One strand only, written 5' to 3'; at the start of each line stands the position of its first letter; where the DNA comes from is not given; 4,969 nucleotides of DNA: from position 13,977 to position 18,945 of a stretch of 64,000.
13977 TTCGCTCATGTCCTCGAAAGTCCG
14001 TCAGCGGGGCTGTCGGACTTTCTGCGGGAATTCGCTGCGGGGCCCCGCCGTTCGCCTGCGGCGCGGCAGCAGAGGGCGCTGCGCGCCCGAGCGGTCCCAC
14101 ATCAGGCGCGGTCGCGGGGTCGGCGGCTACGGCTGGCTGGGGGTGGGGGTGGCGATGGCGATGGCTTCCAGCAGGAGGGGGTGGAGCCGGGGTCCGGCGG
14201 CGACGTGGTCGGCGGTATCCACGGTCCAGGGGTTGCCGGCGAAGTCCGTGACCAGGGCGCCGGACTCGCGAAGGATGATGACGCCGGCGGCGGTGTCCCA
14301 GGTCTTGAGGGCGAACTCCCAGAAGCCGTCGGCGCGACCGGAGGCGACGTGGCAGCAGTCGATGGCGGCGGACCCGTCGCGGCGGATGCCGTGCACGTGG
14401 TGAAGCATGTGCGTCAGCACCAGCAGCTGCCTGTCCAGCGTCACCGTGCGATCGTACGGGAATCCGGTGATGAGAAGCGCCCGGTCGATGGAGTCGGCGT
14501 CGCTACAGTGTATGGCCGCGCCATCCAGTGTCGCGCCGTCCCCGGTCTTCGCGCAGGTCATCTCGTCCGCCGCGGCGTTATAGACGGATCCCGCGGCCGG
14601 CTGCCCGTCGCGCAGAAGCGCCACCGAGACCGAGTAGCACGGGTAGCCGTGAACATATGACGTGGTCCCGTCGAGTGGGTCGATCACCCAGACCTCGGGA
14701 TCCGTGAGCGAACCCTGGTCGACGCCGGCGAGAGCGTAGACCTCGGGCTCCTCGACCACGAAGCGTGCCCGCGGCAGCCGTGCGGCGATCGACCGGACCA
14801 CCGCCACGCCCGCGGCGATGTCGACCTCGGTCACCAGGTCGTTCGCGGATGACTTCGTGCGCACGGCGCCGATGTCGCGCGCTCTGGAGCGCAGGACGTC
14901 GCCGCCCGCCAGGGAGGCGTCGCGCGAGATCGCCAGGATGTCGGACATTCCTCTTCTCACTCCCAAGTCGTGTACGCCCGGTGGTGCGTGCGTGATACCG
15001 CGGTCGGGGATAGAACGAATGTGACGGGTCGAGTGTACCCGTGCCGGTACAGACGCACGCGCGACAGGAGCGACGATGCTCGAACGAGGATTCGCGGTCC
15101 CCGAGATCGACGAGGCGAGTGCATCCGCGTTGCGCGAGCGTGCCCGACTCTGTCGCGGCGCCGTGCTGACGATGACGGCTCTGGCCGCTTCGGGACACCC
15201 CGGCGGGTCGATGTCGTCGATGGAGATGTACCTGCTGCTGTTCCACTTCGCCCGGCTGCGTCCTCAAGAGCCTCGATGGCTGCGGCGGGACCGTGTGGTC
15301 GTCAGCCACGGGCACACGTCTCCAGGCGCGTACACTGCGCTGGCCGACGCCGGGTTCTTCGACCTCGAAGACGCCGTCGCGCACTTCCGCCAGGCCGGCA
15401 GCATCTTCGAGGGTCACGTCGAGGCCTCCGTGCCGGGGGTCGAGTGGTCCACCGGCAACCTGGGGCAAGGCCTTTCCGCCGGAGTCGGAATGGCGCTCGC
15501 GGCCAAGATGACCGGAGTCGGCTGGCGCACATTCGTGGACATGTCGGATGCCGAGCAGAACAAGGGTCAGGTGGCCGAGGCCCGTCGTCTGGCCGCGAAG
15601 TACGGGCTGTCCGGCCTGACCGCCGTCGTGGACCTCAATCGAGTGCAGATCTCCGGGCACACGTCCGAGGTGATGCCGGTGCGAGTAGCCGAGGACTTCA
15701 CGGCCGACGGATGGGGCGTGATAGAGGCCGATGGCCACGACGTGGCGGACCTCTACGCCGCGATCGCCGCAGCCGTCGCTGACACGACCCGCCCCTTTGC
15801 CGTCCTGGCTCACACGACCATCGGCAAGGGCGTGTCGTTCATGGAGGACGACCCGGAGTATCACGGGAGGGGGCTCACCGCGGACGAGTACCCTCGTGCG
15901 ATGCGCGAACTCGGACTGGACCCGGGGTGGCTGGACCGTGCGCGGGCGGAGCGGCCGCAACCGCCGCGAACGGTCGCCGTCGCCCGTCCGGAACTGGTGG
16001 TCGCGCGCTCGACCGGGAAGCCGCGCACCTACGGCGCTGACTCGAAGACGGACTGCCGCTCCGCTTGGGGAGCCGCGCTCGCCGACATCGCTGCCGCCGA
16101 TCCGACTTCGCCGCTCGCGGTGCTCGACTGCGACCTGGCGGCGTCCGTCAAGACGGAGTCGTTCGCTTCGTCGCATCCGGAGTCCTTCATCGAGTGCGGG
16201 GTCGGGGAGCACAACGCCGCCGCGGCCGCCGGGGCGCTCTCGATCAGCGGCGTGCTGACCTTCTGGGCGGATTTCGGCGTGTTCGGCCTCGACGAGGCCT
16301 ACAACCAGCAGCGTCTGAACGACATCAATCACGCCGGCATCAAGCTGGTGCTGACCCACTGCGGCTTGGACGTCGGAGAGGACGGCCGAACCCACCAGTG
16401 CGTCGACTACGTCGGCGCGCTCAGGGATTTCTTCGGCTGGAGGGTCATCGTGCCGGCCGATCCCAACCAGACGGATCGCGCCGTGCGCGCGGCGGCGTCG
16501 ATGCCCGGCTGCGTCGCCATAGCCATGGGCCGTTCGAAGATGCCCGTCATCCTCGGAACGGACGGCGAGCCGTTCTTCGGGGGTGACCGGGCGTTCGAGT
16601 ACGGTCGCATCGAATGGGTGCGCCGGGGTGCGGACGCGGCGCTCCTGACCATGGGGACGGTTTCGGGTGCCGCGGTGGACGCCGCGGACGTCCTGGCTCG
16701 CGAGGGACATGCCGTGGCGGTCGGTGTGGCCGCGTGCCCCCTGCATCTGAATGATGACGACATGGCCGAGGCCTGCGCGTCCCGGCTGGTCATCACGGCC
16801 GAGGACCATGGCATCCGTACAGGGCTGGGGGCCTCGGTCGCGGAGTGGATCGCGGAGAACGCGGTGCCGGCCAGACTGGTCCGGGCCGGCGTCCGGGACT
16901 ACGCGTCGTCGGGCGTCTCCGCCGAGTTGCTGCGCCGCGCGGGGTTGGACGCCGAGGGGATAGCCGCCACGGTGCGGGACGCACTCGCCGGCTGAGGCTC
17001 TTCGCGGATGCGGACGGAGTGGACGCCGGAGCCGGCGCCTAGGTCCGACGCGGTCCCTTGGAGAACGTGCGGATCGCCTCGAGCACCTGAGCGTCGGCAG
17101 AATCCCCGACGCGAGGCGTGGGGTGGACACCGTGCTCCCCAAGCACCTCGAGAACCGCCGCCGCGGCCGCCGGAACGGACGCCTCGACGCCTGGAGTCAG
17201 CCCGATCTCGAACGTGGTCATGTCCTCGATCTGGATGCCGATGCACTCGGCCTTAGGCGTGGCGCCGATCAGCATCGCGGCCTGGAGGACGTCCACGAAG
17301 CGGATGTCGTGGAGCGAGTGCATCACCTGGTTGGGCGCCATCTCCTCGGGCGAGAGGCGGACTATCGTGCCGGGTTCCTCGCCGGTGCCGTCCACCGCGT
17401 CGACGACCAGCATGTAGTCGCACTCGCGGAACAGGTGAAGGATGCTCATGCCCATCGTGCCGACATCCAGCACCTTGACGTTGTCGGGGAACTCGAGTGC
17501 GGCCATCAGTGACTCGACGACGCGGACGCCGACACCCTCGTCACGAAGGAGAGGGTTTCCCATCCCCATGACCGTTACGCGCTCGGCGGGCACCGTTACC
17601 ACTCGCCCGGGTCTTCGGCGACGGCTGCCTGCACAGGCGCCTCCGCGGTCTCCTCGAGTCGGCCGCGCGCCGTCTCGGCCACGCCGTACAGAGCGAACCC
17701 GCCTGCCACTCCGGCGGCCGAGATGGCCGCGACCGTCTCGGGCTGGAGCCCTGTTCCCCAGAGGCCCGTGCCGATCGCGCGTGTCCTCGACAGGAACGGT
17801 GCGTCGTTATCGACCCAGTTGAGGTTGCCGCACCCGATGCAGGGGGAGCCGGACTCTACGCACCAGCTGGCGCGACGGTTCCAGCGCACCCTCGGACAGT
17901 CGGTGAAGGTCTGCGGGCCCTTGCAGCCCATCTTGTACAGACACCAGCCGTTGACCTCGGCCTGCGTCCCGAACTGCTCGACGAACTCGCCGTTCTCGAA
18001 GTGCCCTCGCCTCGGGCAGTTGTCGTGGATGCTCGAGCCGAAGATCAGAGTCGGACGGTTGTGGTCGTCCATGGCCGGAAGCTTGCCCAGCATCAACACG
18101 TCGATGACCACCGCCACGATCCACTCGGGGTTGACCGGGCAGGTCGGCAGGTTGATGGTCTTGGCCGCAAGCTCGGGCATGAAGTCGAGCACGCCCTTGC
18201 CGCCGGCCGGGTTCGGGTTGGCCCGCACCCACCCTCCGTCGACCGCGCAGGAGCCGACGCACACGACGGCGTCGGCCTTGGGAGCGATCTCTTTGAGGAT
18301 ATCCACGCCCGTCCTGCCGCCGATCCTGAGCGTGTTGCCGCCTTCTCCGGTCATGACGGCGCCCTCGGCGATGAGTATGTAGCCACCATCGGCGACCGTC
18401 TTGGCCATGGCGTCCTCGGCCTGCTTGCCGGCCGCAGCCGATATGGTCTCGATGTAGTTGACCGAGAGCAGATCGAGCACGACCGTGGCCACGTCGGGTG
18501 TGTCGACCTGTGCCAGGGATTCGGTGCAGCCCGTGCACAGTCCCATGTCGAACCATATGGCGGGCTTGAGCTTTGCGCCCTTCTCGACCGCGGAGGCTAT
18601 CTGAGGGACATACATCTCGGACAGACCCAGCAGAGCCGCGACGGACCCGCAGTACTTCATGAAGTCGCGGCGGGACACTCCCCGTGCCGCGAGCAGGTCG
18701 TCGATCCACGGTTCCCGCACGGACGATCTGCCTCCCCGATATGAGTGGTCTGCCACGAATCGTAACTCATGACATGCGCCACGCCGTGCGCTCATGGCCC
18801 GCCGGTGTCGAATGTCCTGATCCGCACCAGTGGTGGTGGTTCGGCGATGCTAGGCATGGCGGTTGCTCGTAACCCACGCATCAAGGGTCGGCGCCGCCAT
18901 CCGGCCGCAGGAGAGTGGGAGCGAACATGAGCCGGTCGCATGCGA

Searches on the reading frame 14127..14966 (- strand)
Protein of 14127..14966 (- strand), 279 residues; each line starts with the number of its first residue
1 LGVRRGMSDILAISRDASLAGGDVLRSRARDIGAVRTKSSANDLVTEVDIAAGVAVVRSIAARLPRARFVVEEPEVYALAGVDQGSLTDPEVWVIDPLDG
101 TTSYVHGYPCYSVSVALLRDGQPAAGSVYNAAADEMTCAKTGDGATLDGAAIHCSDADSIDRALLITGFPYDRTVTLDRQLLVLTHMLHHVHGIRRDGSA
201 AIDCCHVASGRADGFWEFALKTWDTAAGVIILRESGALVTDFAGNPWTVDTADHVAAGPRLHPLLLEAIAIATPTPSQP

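Call 40: search_protein_families(library=pfam, proteins=[window:14127-14966:-], max_evalue=0.00001)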
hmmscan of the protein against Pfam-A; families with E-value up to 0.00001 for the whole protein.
window:14127-14966:- (279 aa): 1 family
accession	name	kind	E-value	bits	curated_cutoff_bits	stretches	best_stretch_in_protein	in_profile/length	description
PF00459.30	Inositol_P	-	3.3e-60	204.3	27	1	9-269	4-266/271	Inositol monophosphatase family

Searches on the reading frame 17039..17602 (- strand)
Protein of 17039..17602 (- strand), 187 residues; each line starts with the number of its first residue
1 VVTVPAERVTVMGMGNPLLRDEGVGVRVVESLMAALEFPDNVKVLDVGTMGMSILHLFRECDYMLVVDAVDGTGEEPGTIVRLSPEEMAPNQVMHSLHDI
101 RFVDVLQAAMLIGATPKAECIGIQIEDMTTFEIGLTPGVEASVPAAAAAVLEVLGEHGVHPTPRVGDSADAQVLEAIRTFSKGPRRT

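Call 15: search_protein_families(library=ncbifam, proteins=[window:17039-17602:-])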
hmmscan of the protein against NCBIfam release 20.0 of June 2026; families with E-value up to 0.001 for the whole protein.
window:17039-17602:- (187 aa): 7 families
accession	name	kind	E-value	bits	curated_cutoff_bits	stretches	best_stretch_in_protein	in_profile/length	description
TIGR00072.1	hydrog_prot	superfamily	8.9e-39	132.8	47.45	1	11-153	2-144/145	hydrogenase maturation protease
TIGR00140.1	hupD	subfamily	1.1e-34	119.6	151.8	1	9-158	1-151/151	HyaD/HybD family hydrogenase maturation endopeptidase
NF045519.1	NiFeSe_H2_mat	exception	2e-31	108.9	190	1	8-147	2-140/152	NiFeSe hydrogenase maturation protease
NF007777.0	PRK10466.1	equivalog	1.6e-30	106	190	1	8-164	2-159/164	HyaD/HybD family hydrogenase maturation endopeptidase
NF007616.0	PRK10264.1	equivalog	6.8e-22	78.1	261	1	6-163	3-162/195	hydrogenase 1 maturation protease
TIGR00130.1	frhD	equivalog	7.3e-20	71.6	134.95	1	7-155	3-152/153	coenzyme F420-reducing hydrogenase, FrhD protein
TIGR00142.1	hycI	equivalog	3.5e-09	36.6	119.1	1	11-157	3-145/146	hydrogenase maturation peptidase HycI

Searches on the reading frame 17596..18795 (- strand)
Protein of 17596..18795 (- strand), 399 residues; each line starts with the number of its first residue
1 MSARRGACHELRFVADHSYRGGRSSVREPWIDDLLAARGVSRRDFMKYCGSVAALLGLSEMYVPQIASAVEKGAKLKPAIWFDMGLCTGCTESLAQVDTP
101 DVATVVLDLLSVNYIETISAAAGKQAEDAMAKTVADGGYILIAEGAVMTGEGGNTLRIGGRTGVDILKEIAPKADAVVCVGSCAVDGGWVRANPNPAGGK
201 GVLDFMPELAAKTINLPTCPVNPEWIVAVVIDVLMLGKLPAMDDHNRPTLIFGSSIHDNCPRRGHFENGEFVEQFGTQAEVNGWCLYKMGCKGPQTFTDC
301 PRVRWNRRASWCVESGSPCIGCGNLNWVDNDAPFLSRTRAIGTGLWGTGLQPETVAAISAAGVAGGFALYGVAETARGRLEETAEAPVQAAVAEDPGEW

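Call 7: search_protein_families(library=pfam, proteins=[window:17596-18795:-])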
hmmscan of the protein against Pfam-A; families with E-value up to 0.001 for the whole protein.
window:17596-18795:- (399 aa): 2 families
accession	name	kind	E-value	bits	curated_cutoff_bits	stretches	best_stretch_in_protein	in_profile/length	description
PF14720.11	NiFe_hyd_SSU_C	-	8.8e-31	106.6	27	1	252-334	1-79/80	NiFe/NiFeSe hydrogenase small subunit C-terminal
PF01058.29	Oxidored_q6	-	7.3e-23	81.1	27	1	87-231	1-126/128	NADH ubiquinone oxidoreductase, 20 Kd subunit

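Call 15: search_protein_families(library=ncbifam, proteins=[window:17596-18795:-])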
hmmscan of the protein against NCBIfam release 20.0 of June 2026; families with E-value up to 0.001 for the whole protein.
window:17596-18795:- (399 aa): 5 families
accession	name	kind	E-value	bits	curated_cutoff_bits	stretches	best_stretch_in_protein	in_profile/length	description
TIGR00391.1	hydA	subfamily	1.1e-90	304.4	179.5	1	36-335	11-309/365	hydrogenase small subunit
NF007779.0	PRK10468.1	equivalog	2.3e-74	250.6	659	1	32-323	5-296/372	hydrogenase 2 small subunit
NF045520.1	H2_NiFeSe_small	exception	3.2e-64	217.3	470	1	40-335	2-312/314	NiFeSe hydrogenase small subunit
TIGR01409.1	TAT_signal_seq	domain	8.6e-07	29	16.7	1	40-69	1-29/29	twin-arginine translocation signal domain-containing protein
TIGR03294.1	FrhG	equivalog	0.00061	19.6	245.5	1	158-234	62-141/228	coenzyme F420 hydrogenase subunit gamma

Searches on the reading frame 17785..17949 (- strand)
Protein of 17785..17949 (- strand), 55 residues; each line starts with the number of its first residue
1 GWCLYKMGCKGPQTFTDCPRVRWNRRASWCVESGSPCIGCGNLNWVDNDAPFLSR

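Call 37: search_solved_structures(query=window:17785-17949:-, max_evalue=1, show_alignments=5)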
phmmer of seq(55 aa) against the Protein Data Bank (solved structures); distinct sequences matched with E-value up to 1: 43.
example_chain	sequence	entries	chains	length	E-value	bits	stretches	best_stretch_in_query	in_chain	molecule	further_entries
1e3d_A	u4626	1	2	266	4.1e-14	55.9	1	1-53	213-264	[NiFe] hydrogenase small subunit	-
1frv_A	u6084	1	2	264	1.3e-13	54.3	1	1-54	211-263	HYDROGENASE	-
1yq9_A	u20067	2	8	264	1.4e-13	54.2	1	1-54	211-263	Periplasmic [NiFe] hydrogenase small subunit | PERIPLASMIC HYDROGENASE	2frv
4u9h_S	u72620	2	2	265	1.4e-13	54.2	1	1-53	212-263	Periplasmic [NiFe] hydrogenase small subunit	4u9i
8w6x_S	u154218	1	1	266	1.4e-13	54.2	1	1-53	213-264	Periplasmic [NiFe] hydrogenase small subunit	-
1h2r_S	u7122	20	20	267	1.4e-13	54.2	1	1-53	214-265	PROTEIN (PERIPLASMIC [NIFE] HYDROGENASE SMALL SUBUNIT) | Periplasmic [NiFe] hydrogenase small subunit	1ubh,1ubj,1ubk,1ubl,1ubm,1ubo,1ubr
4gd3_S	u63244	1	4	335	1.5e-13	54.1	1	1-48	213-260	Hydrogenase-1 small chain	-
1h2a_S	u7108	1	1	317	1.5e-13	54.1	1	1-53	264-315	HYDROGENASE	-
3myr_A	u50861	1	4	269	4.5e-13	52.6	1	1-45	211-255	Hydrogenase (NiFe) small subunit HydA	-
7odg_S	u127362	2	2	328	7.1e-13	52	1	1-47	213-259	Uptake hydrogenase small subunit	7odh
1yqw_A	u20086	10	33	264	8.4e-13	51.7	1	1-53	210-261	Periplasmic [NiFe] hydrogenase small subunit | HYDROGENASE (NIFE) SMALL SUBUNIT HYDA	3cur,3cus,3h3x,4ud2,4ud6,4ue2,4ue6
1yrq_A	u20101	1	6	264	8.4e-13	51.7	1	1-53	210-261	Periplasmic [NiFe] hydrogenase small subunit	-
1frf_S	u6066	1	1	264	8.4e-13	51.7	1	1-53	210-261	[NI-FE] HYDROGENASE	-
4ucq_A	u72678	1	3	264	8.4e-13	51.7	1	1-53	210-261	HYDROGENASE (NIFE) SMALL SUBUNIT HYDA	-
4ucw_A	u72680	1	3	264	8.4e-13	51.7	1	1-53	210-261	HYDROGENASE (NIFE) SMALL SUBUNIT HYDA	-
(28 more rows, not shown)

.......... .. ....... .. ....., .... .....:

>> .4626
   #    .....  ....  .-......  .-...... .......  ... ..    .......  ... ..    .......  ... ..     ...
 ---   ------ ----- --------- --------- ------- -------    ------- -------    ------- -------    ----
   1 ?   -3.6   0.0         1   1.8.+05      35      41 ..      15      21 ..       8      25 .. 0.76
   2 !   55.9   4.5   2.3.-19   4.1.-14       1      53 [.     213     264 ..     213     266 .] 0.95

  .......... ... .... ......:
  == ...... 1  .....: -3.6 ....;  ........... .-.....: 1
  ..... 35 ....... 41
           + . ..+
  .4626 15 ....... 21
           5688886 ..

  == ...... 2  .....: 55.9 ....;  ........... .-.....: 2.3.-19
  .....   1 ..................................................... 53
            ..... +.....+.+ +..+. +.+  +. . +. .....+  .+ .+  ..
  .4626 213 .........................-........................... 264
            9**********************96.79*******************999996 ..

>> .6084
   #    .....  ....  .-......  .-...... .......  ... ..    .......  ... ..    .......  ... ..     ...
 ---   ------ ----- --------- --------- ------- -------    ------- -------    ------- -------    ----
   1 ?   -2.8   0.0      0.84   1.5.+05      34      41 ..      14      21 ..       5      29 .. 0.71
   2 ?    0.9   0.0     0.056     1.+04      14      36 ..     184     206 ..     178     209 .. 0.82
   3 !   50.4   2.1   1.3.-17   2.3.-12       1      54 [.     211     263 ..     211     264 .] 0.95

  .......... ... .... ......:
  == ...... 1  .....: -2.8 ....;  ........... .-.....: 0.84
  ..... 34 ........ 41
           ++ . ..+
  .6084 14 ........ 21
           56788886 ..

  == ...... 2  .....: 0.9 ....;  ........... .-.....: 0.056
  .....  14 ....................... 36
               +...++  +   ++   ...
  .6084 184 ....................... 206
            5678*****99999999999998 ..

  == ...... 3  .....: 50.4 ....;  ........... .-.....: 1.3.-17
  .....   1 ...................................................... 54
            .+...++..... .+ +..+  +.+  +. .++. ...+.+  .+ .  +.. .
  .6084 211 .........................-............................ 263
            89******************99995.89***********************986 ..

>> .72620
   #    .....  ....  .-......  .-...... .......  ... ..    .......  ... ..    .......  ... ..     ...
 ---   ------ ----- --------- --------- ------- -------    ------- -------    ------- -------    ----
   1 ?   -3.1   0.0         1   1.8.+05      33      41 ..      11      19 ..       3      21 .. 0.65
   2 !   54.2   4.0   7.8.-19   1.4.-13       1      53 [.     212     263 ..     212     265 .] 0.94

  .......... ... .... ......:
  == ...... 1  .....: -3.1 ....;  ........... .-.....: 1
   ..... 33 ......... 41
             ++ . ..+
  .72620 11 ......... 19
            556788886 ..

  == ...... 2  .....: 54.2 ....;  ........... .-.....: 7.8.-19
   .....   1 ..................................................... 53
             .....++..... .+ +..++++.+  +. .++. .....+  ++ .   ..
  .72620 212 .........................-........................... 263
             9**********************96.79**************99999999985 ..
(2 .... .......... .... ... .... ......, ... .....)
